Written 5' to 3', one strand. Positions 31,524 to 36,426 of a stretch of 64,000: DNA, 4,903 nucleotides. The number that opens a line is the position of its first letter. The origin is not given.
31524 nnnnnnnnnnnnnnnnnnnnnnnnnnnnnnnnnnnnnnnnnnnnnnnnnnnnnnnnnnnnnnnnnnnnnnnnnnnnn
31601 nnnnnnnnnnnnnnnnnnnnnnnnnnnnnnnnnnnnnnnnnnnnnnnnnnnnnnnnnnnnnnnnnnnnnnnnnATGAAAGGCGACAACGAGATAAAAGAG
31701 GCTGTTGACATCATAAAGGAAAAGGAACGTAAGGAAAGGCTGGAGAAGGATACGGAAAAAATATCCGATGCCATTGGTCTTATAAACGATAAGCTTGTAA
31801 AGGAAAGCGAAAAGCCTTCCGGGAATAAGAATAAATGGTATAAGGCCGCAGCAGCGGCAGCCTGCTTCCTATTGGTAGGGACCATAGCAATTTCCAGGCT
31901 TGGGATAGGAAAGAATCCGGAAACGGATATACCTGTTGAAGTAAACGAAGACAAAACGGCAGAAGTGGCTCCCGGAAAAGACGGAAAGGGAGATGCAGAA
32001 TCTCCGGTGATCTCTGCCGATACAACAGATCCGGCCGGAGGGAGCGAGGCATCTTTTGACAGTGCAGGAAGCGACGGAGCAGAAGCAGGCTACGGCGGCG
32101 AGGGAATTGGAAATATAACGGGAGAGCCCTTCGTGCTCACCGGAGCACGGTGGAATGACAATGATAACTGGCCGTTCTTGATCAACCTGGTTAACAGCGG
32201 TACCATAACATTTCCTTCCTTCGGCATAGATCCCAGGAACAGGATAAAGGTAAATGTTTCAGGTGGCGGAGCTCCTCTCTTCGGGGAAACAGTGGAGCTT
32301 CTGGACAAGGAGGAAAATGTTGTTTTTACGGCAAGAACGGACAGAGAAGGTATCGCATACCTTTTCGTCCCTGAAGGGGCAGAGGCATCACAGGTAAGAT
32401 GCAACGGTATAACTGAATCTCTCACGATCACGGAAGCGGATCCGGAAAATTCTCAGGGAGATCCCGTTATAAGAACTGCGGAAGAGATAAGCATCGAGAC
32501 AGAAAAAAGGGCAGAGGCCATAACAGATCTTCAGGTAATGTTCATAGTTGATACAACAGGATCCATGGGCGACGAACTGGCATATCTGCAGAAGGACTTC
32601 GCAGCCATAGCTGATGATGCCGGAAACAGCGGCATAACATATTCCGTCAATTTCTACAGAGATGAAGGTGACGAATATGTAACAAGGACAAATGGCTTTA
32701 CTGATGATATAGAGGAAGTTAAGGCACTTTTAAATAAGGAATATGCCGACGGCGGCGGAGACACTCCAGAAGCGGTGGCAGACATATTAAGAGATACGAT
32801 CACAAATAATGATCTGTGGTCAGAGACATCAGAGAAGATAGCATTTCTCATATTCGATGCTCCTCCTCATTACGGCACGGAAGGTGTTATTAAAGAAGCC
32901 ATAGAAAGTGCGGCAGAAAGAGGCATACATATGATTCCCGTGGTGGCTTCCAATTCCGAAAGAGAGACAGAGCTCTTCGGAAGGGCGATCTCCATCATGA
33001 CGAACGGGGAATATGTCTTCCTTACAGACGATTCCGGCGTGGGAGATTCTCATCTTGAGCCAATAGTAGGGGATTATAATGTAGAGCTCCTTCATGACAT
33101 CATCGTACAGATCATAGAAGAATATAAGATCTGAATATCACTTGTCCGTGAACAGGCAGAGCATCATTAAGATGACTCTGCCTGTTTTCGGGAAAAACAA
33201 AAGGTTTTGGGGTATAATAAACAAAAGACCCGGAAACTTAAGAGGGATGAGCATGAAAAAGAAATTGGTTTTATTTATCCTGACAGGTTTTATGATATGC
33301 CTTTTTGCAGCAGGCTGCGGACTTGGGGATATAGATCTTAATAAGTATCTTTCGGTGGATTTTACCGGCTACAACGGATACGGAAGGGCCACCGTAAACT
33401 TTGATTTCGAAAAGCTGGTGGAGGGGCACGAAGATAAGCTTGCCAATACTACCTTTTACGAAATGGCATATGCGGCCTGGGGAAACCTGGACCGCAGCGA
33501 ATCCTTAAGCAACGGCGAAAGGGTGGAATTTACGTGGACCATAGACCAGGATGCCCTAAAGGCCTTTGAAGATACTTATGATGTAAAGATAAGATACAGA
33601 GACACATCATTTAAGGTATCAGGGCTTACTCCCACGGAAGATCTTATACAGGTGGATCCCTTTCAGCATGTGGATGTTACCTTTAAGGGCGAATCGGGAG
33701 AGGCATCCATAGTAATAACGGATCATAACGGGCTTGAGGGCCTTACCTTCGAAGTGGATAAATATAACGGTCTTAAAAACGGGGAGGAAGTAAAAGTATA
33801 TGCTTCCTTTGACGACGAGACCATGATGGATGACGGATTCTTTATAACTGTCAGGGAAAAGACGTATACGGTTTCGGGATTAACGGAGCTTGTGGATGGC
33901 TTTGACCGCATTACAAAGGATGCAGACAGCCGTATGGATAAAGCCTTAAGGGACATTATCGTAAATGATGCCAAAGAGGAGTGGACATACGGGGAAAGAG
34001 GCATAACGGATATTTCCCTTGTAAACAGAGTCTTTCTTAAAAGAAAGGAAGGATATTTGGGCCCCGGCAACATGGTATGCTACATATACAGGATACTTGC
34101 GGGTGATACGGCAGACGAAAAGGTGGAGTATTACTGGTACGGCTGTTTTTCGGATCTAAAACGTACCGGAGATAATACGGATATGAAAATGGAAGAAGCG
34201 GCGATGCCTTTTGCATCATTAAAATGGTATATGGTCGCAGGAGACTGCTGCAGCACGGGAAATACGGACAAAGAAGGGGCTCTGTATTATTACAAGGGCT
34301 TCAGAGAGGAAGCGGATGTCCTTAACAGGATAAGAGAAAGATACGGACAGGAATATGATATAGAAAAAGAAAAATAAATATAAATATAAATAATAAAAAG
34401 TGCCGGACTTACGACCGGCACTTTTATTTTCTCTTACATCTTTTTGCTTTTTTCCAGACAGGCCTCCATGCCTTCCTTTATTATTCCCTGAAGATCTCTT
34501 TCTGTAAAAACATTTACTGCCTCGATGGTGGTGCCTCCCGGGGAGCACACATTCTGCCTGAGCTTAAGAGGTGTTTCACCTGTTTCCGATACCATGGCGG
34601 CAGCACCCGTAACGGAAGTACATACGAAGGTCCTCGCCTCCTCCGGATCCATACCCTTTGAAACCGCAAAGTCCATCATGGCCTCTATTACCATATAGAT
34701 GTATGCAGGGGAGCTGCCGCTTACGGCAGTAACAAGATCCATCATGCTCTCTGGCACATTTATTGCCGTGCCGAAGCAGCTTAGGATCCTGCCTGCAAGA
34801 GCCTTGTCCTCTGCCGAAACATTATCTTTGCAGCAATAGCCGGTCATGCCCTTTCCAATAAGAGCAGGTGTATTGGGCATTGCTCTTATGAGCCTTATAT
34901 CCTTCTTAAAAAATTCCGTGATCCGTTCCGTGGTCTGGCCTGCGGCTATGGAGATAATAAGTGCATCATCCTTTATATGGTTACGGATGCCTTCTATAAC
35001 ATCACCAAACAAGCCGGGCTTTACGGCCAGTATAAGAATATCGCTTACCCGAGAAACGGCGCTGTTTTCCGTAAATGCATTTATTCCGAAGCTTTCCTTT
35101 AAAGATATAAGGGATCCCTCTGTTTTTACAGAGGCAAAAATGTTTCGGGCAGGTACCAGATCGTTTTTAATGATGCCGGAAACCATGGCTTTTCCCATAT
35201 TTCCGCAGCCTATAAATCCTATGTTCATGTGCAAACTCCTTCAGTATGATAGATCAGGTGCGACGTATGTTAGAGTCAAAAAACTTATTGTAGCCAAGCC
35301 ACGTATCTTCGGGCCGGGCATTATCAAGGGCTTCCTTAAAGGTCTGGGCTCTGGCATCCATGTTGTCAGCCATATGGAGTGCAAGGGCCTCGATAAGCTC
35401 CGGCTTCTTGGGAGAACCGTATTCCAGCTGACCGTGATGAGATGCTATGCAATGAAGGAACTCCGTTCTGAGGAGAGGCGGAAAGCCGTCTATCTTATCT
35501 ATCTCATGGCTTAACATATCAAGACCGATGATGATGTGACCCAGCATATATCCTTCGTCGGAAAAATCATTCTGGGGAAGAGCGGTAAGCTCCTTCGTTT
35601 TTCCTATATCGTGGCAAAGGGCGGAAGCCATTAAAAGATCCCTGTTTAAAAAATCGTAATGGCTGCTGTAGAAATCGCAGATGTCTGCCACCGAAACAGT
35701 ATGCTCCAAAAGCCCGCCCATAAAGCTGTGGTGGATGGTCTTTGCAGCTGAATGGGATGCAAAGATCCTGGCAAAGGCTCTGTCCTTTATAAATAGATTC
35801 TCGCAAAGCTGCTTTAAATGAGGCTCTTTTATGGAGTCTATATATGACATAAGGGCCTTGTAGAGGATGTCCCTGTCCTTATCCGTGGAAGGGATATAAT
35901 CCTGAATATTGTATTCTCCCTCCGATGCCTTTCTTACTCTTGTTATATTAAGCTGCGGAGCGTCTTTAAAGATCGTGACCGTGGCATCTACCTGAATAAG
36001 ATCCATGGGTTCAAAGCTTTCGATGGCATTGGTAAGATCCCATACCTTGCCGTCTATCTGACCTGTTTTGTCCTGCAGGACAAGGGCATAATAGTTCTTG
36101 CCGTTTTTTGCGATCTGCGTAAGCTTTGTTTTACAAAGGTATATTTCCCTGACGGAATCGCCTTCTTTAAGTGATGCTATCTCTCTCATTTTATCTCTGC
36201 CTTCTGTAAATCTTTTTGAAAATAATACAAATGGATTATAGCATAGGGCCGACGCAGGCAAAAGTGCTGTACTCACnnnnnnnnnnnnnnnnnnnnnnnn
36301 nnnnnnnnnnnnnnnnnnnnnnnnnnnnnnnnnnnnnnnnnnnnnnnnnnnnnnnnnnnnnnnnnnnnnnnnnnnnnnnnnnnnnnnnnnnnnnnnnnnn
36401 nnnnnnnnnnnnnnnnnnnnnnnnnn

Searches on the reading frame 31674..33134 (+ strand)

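Call 72: search_protein_families(library=pfam, proteins=[window:31674-33134:+], max_evalue=0.00001)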
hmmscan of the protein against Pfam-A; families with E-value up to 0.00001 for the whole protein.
window:31674-33134:+ (486 aa): 1 family
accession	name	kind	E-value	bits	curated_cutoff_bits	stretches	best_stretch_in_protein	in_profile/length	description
PF25106.1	VWA_4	-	8.4e-09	35.7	27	1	288-430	2-135/169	von Willebrand factor A domain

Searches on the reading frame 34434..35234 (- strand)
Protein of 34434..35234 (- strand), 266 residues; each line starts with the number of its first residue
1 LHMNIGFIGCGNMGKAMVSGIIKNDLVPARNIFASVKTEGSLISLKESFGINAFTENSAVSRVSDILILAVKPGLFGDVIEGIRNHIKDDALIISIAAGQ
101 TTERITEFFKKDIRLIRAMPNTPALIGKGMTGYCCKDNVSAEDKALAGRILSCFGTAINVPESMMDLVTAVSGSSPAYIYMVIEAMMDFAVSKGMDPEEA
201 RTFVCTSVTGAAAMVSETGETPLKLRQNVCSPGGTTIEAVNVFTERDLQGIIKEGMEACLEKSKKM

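Call 73: search_protein_families(library=pfam, proteins=[window:34434-35234:-], max_evalue=0.00001)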
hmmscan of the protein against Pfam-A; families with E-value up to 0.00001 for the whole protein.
window:34434-35234:- (266 aa): 2 families
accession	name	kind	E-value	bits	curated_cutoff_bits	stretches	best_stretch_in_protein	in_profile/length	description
PF14748.11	P5CR_dimer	-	4.2e-36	123.9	25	1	162-266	1-105/105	Pyrroline-5-carboxylate reductase dimerisation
PF03807.23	F420_oxidored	-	3.3e-18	66.5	21.6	1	5-99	2-94/94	NADP oxidoreductase coenzyme F420-dependent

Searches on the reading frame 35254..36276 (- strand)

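Call 73: search_protein_families(library=pfam, proteins=[window:35254-36276:-], max_evalue=0.00001)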
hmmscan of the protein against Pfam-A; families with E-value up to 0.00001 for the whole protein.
window:35254-36276:- (340 aa): 1 family
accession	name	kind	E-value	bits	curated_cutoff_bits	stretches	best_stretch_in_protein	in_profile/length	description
PF01966.28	HD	-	1e-12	48.8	22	1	190-308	2-115/116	HD domain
